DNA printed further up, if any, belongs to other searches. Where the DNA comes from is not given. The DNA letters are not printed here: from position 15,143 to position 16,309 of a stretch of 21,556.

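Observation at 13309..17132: Split D-glutamate-cyclase-like pair (DUF1445 + probable DUF4392) flanked by two different class-II pyruvate aldolases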

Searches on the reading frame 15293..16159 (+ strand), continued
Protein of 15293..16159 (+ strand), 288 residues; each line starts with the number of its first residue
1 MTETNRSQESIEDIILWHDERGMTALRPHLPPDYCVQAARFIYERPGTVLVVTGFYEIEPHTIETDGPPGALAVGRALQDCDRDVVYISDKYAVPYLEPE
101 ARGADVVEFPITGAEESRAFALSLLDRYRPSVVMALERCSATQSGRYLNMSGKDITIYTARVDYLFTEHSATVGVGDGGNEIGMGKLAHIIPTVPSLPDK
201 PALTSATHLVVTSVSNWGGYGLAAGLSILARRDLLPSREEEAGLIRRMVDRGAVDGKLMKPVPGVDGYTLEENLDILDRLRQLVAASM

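Call 55: search_protein_families(library=pfam, proteins=[L065:4453-5094:+, L065:5149-6468:+, L065:6514-7380:+, L065:7402-8211:+, L065:8103-8984:+, L065:8965-9912:+, L065:9932-10855:+, L065:10922-11617:-, L065:11623-12684:+, L065:3021-3977:+], max_evalue=0.001)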
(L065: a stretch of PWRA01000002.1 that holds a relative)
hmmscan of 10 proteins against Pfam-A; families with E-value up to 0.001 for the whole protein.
L065:4453-5094:+ (213 aa): 2 families
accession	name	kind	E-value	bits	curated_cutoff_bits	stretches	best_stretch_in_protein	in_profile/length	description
PF00753.33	Lactamase_B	-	1.1e-23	84.6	22.7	1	18-179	2-196/196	Metallo-beta-lactamase superfamily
PF12706.13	Lactamase_B_2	-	4e-06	27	27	1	55-98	30-75/200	Beta-lactamase superfamily domain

L065:5149-6468:+ (439 aa): 1 family
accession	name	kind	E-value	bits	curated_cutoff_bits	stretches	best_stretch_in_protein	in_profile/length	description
PF00202.27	Aminotran_3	-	2.5e-47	161.9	30.5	1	39-331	8-325/403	Aminotransferase class-III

L065:6514-7380:+ (288 aa): 1 family
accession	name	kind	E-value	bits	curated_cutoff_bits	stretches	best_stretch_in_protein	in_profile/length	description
PF07286.17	D-Glu_cyclase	-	6.7e-66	221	25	1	137-279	1-143/143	D-glutamate cyclase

L065:7402-8211:+ (269 aa): 1 family
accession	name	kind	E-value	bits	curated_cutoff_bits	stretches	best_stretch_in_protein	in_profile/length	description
PF03746.21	LamB_YcsF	-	2.6e-99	332.2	22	1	19-255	1-239/239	LamB/YcsF family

L065:8103-8984:+ (293 aa): 1 family
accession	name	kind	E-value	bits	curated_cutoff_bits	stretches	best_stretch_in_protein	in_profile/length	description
PF02682.21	CT_C_D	-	4.2e-77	258.8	22.1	1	49-249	2-202/202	Carboxyltransferase domain, subdomain C and D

L065:8965-9912:+ (315 aa): 1 family
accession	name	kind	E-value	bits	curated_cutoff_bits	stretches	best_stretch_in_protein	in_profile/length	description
PF02626.20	CT_A_B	-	1.1e-96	323.9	25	1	28-289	1-260/261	Carboxyltransferase domain, subdomain A and B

L065:9932-10855:+ (307 aa): 1 family
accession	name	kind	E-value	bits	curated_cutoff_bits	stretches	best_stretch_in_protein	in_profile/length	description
PF14336.11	GLUCM-like_C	-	1.9e-64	218.4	27.9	1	32-299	7-290/291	D-glutamate cyclase-like, C-terminal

L065:10922-11617:- (231 aa): 1 family
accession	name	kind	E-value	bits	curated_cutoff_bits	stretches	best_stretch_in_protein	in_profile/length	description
PF02585.22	PIG-L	-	7.2e-34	117.5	28.2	1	8-134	1-128/129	GlcNAc-PI de-N-acetylase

L065:11623-12684:+ (353 aa): 8 families
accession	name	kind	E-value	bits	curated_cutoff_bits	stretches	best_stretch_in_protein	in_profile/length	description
PF00583.31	Acetyltransf_1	-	5e-27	94.9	20.7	2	232-333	17-116/116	Acetyltransferase (GNAT) family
PF13508.13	Acetyltransf_7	-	3.3e-22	79.1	27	2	248-335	5-84/84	Acetyltransferase (GNAT) domain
PF13673.13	Acetyltransf_10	-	1.4e-17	64.3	23.6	2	274-336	49-110/128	Acetyltransferase (GNAT) domain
PF08445.16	FR47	-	8.5e-11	42.1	22.1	1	275-341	20-85/86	FR47-like protein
PF13302.13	Acetyltransf_3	-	1.8e-09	38.9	25.4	1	38-165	4-137/138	Acetyltransferase (GNAT) domain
PF14542.12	Acetyltransf_CG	-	4.7e-09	36.7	30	0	283-313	31-61/80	GCN5-related N-acetyl-transferase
PF13527.13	Acetyltransf_9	-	1.4e-07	32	25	0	210-313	11-109/127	Acetyltransferase (GNAT) domain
PF13880.12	Acetyltransf_13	-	3.9e-05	23.8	22.8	1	114-173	10-62/69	ESCO1/2 acetyl-transferase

L065:3021-3977:+ (318 aa): 1 family
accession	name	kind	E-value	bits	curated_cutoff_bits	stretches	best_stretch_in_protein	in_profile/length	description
PF00698.26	Acyl_transf_1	-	4.6e-43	148.3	32.7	1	11-284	2-271/319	Acyl transferase domain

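Call 59: search_protein_families(library=pfam, proteins=[L076:10879-12321:+, L086:3641-4978:+, L066:12348-13388:+, L026:11508-12443:-, L030:11463-12410:+, L060:8247-8921:-, L061:4810-5658:+, L043:4115-4870:+], max_evalue=0.01)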
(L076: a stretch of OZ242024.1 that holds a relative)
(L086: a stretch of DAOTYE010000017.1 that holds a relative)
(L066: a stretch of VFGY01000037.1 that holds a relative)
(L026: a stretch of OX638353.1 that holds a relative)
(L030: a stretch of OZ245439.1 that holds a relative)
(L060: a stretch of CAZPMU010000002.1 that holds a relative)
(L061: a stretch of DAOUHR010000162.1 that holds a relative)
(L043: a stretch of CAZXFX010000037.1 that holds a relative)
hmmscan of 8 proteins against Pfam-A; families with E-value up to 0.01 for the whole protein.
L076:10879-12321:+ (480 aa): 0 families

L086:3641-4978:+ (445 aa): 1 family
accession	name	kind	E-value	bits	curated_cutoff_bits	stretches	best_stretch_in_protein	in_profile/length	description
PF00202.27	Aminotran_3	-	2.8e-84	283.6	30.5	1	25-435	7-402/403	Aminotransferase class-III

L066:12348-13388:+ (346 aa): 3 families
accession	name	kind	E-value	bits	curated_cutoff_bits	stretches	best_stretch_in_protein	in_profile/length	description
PF00107.32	ADH_zinc_N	-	3.2e-33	114.9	31.8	1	180-307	1-127/129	Zinc-binding dehydrogenase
PF08240.17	ADH_N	-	4.4e-28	98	23.5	1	27-139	2-104/104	Alcohol dehydrogenase GroES-like domain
PF13602.12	ADH_zinc_N_2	-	1.5e-19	71.7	27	1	214-343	2-134/134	Zinc-binding dehydrogenase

L026:11508-12443:- (311 aa): 6 families
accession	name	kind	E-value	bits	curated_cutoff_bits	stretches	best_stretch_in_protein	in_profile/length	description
PF03446.21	NAD_binding_2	-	6.2e-52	176.3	21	1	10-169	1-161/161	NAD binding domain of 6-phosphogluconate dehydrogenase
PF14833.11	NAD_binding_11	-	2.1e-31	109.1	30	1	172-292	1-121/122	NAD-binding of NADP-dependent 3-hydroxyisobutyrate dehydrogenase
PF02826.25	2-Hacid_dh_C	-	2e-07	31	25.1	1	6-116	34-141/178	D-isomer specific 2-hydroxyacid dehydrogenase, NAD binding domain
PF03807.23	F420_oxidored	-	7.9e-07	30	21.6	1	10-73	1-68/94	NADP oxidoreductase coenzyme F420-dependent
PF07991.19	KARI_N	-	0.00049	20.1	20.6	1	7-75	3-71/165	Acetohydroxy acid isomeroreductase, NADPH-binding domain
PF01488.26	Shikimate_DH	-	0.0013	19.2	24.3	1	5-71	9-82/138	Shikimate / quinate 5-dehydrogenase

L030:11463-12410:+ (315 aa): 0 families

L060:8247-8921:- (224 aa): 1 family
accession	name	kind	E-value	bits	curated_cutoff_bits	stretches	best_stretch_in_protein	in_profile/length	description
PF00486.34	Trans_reg_C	-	3e-28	98.2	26.2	1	146-220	1-77/77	Transcriptional regulatory protein, C terminal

L061:4810-5658:+ (282 aa): 1 family
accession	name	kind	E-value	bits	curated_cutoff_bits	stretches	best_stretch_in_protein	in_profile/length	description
PF02645.21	DegV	-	8.2e-82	275.1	27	1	6-279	2-278/280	Uncharacterised protein, DegV family COG1307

L043:4115-4870:+ (251 aa): 2 families
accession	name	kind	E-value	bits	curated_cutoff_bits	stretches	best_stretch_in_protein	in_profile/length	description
PF00175.26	NAD_binding_1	-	5.6e-19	69.2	22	1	118-231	1-108/109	Oxidoreductase NAD-binding domain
PF00970.30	FAD_binding_6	-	0.0075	17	21.1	0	40-100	28-91/99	Oxidoreductase FAD-binding domain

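Call 60: find_encoding_contigs(protein=P0005, flank=6000, max_places=1)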
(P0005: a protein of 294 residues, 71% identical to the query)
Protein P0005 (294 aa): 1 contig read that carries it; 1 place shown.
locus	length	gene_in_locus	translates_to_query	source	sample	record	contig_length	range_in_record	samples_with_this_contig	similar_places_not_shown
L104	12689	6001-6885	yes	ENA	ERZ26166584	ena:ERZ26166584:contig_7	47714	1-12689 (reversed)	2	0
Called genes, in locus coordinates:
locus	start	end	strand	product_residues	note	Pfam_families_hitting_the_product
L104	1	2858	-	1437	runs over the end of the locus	PF00270:DEAD, PF04851:ResIII, PF00271:Helicase_C, PF22590:Cas3-like_C_2 (faint), PF19306:WHD_Lhr, PF08494:DEAD_assoc, PF23235:WHD_3rd_Lhr, PF23234:WHD_4th_Lhr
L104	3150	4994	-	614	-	-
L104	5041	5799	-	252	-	PF00106:adh_short, PF08659:KR, PF13561:adh_short_C2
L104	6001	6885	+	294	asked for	PF14336:GLUCM-like_C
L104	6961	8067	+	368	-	PF04909:Amidohydro_2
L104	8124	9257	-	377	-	PF02771:Acyl-CoA_dh_N, PF02770:Acyl-CoA_dh_M, PF00441:Acyl-CoA_dh_1, PF08028:Acyl-CoA_dh_2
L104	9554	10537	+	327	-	-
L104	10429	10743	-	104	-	-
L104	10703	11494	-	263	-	PF03405:FA_desaturase_2 (weak)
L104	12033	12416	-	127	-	PF00903:Glyoxalase, PF18029:Glyoxalase_6 (weak)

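Call 61: find_encoding_contigs(protein=P0012, flank=6000, max_places=1)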
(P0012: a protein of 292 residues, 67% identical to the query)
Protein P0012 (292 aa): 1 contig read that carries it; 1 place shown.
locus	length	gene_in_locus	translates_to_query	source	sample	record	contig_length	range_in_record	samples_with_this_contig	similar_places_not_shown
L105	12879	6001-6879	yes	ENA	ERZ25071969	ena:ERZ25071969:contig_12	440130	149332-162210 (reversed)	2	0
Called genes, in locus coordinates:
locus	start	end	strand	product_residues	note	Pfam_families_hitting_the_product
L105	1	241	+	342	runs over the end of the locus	PF13449:Phytase-like (faint), PF06739:SBBP (faint), PF08450:SGL (faint), PF25021:TEN_NHL (faint), PF17170:DUF5128 (faint), PF06977:SdiA-regulated (faint), PF24684:Vgb_lyase (weak), PF01436:NHL (weak)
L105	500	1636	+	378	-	PF07394:DUF1501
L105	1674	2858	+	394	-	PF02746:MR_MLE_N, PF13378:MR_MLE_C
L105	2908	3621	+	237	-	-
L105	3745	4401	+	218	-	PF15902:Sortilin-Vps10 (weak), PF02012:BNR (faint)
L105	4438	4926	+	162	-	PF02464:CinA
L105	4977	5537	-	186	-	PF00106:adh_short, PF13561:adh_short_C2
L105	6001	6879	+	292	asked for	PF14336:GLUCM-like_C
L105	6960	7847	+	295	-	PF03446:NAD_binding_2, PF14833:NAD_binding_11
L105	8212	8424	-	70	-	-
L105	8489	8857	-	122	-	PF00196:GerE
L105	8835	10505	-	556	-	PF00515:TPR_1 (faint), PF07719:TPR_2 (faint), PF13424:TPR_12 (weak), PF14559:TPR_19 (faint)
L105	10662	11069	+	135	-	PF01527:HTH_Tnp_1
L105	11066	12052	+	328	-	PF13384:HTH_23 (faint), PF13565:HTH_32, PF01498:HTH_Tnp_Tc3_2 (weak), PF00665:rve, PF13683:rve_3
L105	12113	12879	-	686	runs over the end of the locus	PF05378:Hydant_A_N, PF01968:Hydantoinase_A, PF19278:Hydant_A_C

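Call 62: find_encoding_contigs(protein=P0015, flank=6000, max_places=1)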
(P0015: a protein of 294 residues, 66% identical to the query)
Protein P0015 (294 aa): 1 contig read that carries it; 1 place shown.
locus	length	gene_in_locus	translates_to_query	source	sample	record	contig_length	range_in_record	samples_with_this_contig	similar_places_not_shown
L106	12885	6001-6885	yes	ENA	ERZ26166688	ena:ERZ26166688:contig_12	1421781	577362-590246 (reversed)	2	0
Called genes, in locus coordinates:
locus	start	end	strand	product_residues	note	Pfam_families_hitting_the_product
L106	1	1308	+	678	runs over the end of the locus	PF17802:SpaA (faint), PF24025:Ig_DR_A0283-like (faint), PF13715:CarbopepD_reg_2 (faint), PF10670:DUF4198 (faint), PF13620:CarboxypepD_reg, PF22904:NOMO1-like_2nd (faint), PF17210:SdrD_B (faint), PF13620:CarboxypepD_reg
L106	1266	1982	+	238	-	PF13715:CarbopepD_reg_2 (faint), PF14686:fn3_3 (faint), PF22904:NOMO1-like_2nd (faint), PF13620:CarboxypepD_reg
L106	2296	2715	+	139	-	PF01243:PNPOx_N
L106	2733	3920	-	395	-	PF00296:Bac_luciferase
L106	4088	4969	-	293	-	-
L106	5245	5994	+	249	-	PF07286:D-Glu_cyclase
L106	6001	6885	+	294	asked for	PF14336:GLUCM-like_C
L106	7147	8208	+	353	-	PF02126:PTE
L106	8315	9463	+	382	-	PF00890:FAD_binding_2 (faint), PF01266:DAO, PF01494:FAD_binding_3, PF13450:NAD_binding_8 (weak)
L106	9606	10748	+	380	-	PF00487:FA_desaturase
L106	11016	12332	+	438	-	PF00270:DEAD, PF00271:Helicase_C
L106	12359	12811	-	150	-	-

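Call 63: find_encoding_contigs(protein=P0006, flank=6000, max_places=1)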
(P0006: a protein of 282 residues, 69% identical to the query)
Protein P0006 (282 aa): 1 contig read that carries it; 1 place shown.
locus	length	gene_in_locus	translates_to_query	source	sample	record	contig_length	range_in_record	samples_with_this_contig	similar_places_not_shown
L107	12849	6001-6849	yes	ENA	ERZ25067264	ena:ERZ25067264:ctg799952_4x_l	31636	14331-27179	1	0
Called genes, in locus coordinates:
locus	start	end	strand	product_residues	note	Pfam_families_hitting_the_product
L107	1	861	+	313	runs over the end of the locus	PF19300:BPD_transp_1_N, PF00528:BPD_transp_1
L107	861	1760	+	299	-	PF00528:BPD_transp_1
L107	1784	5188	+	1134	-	PF03773:ArsP_1, PF01839:FG-GAP (faint), PF13517:FG-GAP_3, PF07593:UnbV_ASPIC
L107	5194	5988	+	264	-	PF07286:D-Glu_cyclase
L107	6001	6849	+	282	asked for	PF14336:GLUCM-like_C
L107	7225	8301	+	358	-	PF02746:MR_MLE_N, PF13378:MR_MLE_C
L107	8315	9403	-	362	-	PF04909:Amidohydro_2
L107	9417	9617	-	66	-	-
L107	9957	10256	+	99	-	PF13340:DUF4096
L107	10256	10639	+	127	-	PF01609:DDE_Tnp_1, PF13586:DDE_Tnp_1_2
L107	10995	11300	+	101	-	PF00166:Cpn10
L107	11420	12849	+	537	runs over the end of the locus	PF00118:Cpn60_TCP1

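Call 66: search_protein_families(library=ncbifam, proteins=[L076:10879-12321:+], max_evalue=0.001)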
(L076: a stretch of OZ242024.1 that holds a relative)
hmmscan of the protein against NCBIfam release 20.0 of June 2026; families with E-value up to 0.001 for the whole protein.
L076:10879-12321:+ (480 aa): 1 family
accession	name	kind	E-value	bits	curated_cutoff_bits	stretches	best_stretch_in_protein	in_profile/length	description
NF038032.1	CehA_McbA_metalo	domain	2.3e-46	158.7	80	1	103-421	1-314/315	CehA/McbA family metallohydrolase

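Call 85: predict_structure(alignment_id=A1)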
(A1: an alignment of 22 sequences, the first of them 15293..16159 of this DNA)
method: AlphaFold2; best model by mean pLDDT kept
length: 288 residues; sequences in the alignment: 22
mean_pLDDT: 93.5   pTM: 0.91
mean pLDDT of the five models: 93.5, 93.1, 93.1, 92.6, 92.4
residues with pLDDT >= 90: 252; 70-90: 24; 50-70: 7; < 50: 5
segments of 3 or more residues with pLDDT < 50: 1-5
pLDDT, mean of each block of 10 residues (from residue 1): 57 95 95 98 97 77 90 98 97 95 96 97 99 96 91 89 97 93 96 93 97 97 98 98 97 92 95 97 95
secondary structure, 60 per line:
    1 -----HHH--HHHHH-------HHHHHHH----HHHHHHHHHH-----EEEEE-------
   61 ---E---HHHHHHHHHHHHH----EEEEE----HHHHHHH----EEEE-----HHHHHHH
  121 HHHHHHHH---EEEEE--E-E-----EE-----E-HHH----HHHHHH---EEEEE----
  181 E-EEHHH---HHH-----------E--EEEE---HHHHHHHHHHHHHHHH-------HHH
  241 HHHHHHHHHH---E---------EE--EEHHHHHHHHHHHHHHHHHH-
elements in order: H11-15 H23-29 H34-43 E49-53 H68-80 E85-89 H94-100 E105-108 H114-128 E132-136 H163-168 E172-176 E208-211 H215-230 H238-250 H270-287
